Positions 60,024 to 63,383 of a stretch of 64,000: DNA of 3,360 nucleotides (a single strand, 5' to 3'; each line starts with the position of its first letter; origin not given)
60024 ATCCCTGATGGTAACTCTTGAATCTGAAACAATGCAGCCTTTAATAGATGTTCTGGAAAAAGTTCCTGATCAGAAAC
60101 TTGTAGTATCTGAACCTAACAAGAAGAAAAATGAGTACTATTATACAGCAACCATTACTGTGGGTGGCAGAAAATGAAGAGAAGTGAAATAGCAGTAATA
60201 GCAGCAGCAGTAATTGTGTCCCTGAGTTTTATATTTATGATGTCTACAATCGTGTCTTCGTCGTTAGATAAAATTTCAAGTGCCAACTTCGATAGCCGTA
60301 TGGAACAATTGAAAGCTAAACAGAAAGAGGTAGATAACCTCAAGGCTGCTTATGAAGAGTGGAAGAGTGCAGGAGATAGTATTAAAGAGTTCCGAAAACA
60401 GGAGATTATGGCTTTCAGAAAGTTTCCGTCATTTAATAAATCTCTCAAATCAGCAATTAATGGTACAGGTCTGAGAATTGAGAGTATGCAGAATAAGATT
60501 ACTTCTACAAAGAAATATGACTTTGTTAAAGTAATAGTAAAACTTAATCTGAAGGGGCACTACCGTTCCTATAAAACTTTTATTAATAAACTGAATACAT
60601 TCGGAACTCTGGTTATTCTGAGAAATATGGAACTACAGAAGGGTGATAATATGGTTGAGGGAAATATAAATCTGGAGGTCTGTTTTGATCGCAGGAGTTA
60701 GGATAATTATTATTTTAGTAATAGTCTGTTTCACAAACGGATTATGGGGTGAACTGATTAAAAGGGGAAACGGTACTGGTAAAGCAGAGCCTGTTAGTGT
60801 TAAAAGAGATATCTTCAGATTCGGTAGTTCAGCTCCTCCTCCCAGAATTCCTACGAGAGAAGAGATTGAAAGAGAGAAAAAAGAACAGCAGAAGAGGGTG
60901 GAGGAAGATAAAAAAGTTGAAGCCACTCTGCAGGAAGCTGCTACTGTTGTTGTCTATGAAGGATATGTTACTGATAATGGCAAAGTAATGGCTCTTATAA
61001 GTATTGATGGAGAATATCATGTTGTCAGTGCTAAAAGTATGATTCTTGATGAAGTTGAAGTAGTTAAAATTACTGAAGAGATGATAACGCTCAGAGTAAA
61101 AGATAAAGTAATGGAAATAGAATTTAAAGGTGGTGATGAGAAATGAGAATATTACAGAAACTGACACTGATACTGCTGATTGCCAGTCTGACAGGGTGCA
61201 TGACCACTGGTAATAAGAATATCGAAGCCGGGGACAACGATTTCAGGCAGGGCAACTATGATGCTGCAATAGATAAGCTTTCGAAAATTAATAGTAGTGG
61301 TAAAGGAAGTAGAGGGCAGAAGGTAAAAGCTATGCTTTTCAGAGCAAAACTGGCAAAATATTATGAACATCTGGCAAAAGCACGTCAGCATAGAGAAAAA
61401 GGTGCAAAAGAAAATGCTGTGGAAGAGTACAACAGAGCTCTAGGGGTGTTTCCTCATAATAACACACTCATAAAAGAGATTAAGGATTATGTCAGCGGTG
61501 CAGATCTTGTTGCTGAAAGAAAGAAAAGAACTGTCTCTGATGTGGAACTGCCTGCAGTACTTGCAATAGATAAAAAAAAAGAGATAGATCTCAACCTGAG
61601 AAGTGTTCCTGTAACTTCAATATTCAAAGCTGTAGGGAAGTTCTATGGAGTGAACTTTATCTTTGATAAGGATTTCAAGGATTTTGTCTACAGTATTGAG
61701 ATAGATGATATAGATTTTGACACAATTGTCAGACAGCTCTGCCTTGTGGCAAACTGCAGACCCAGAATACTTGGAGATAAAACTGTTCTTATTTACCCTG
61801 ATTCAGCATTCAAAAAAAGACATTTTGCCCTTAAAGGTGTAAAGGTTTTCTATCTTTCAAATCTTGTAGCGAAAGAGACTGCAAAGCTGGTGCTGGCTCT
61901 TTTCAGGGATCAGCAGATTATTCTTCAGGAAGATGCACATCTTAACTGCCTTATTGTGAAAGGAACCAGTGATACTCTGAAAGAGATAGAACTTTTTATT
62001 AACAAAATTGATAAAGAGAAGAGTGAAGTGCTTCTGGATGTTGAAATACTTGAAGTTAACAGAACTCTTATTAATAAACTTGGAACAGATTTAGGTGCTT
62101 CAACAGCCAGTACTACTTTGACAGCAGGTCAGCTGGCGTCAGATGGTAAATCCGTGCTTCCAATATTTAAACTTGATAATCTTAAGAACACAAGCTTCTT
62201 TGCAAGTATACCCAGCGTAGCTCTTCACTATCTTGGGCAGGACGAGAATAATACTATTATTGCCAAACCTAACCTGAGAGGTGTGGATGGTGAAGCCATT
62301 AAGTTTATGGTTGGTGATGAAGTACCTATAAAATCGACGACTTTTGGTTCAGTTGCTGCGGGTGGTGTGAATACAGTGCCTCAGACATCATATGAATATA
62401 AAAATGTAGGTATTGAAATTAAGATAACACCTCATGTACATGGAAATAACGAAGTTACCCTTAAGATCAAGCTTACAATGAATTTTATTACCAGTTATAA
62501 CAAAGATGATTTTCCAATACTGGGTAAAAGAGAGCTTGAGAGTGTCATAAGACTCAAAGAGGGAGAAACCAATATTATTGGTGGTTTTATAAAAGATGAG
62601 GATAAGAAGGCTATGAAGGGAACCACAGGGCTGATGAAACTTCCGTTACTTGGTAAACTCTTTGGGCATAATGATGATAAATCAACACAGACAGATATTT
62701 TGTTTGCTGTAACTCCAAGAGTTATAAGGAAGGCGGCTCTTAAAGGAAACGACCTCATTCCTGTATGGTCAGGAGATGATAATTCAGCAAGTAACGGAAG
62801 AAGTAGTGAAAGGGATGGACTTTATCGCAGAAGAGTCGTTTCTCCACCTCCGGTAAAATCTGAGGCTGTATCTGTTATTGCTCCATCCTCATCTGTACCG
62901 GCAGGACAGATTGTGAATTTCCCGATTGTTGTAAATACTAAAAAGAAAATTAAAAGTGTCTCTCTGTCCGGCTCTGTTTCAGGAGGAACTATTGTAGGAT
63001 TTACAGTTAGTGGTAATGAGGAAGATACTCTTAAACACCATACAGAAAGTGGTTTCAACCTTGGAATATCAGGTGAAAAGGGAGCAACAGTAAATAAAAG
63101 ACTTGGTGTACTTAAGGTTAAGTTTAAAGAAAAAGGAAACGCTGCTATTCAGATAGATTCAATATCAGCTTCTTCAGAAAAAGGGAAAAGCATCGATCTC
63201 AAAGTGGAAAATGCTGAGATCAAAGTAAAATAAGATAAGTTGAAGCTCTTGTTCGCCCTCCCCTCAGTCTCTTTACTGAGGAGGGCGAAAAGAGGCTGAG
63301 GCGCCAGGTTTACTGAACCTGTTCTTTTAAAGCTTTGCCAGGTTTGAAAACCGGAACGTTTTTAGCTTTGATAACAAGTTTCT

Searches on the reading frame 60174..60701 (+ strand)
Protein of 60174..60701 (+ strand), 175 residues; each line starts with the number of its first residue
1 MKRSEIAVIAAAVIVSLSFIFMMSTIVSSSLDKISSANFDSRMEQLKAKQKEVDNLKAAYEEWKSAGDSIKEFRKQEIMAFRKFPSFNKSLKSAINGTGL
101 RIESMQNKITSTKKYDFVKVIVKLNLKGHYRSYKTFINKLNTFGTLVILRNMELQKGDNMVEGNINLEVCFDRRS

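Call 64: search_protein_families(library=pfam, proteins=[window:60174-60701:+], max_evalue=0.001)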
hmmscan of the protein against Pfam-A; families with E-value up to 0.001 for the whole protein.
window:60174-60701:+ (175 aa): 2 families
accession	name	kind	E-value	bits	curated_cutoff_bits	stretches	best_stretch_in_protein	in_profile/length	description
PF04350.18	PilO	-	1.2e-06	29.2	22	1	44-167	13-134/145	Pilus assembly protein, PilO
PF05405.19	Mt_ATP-synt_B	-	0.00079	19.6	21.7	0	5-57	9-60/163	Mitochondrial ATP synthase B chain precursor (ATP-synt_B)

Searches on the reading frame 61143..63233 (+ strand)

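Call 29: search_protein_families(library=pfam, proteins=[window:61143-63233:+], max_evalue=0.0001)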
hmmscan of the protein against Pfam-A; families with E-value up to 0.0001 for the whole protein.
window:61143-63233:+ (696 aa): 3 families
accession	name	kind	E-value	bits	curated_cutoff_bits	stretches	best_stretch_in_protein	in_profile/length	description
PF00263.26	Secretin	-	1.7e-34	119.3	27.5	1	364-529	2-169/169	Bacterial type II and III secretion system protein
PF03958.22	Secretin_N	-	9.5e-06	26.2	28.2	1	233-293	1-67/69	Bacterial type II/III secretion system short domain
PF16344.10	FecR_C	-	2e-05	25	24.4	1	150-213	2-67/70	FecR, C-terminal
